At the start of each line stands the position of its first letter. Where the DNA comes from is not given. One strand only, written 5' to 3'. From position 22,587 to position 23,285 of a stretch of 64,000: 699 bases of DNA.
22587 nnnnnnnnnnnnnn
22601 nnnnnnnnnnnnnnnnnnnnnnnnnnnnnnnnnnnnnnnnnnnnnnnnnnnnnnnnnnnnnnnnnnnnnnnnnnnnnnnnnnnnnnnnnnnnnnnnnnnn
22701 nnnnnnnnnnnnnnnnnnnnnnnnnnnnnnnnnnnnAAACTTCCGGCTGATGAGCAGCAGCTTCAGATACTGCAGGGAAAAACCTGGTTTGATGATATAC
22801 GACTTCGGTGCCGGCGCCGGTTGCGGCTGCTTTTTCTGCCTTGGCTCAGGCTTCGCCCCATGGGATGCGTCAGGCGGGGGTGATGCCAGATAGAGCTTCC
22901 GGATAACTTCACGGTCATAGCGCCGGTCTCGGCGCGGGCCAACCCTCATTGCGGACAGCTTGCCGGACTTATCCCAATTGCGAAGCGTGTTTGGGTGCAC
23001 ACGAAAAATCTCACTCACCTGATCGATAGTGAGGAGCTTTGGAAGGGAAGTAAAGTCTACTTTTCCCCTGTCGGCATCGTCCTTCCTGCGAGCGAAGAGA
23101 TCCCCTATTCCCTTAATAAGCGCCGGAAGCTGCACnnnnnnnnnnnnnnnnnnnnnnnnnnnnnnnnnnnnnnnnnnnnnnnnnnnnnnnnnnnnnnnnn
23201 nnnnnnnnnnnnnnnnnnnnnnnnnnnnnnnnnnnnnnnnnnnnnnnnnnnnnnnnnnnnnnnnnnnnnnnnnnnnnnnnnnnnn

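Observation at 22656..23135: MerR/excisionase-type HTH fused, via a Pro-rich linker and one TM helix, to the giant extracellular protein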

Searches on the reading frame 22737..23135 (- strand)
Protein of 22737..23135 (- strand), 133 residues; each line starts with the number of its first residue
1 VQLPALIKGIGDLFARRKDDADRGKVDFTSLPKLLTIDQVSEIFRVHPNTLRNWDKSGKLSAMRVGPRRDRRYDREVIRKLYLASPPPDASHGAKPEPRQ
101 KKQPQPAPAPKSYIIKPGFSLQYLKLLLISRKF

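Call 28: search_solved_structures(query=window:22737-23135:-, max_evalue=1, show_alignments=3)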
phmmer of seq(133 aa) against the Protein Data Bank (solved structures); distinct sequences matched with E-value up to 1: 5.
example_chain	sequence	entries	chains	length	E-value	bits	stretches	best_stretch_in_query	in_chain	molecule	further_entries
6amk_A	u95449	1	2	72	4.5e-06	30.1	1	31-86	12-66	Putative DNA-binding protein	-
6ama_A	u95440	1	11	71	1.8e-05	28.2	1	33-87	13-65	Putative DNA-binding protein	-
4j2n_A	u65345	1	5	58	0.00067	23.1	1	31-79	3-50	Gp37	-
5xql_A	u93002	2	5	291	0.32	14.4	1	34-79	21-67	Multidrug-efflux transporter 1 regulator | C-di-GMP-binding multidrug transporter transcriptional regulator BrlR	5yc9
5xbt_A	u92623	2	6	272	0.36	14.3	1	34-79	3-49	Probable transcriptional regulator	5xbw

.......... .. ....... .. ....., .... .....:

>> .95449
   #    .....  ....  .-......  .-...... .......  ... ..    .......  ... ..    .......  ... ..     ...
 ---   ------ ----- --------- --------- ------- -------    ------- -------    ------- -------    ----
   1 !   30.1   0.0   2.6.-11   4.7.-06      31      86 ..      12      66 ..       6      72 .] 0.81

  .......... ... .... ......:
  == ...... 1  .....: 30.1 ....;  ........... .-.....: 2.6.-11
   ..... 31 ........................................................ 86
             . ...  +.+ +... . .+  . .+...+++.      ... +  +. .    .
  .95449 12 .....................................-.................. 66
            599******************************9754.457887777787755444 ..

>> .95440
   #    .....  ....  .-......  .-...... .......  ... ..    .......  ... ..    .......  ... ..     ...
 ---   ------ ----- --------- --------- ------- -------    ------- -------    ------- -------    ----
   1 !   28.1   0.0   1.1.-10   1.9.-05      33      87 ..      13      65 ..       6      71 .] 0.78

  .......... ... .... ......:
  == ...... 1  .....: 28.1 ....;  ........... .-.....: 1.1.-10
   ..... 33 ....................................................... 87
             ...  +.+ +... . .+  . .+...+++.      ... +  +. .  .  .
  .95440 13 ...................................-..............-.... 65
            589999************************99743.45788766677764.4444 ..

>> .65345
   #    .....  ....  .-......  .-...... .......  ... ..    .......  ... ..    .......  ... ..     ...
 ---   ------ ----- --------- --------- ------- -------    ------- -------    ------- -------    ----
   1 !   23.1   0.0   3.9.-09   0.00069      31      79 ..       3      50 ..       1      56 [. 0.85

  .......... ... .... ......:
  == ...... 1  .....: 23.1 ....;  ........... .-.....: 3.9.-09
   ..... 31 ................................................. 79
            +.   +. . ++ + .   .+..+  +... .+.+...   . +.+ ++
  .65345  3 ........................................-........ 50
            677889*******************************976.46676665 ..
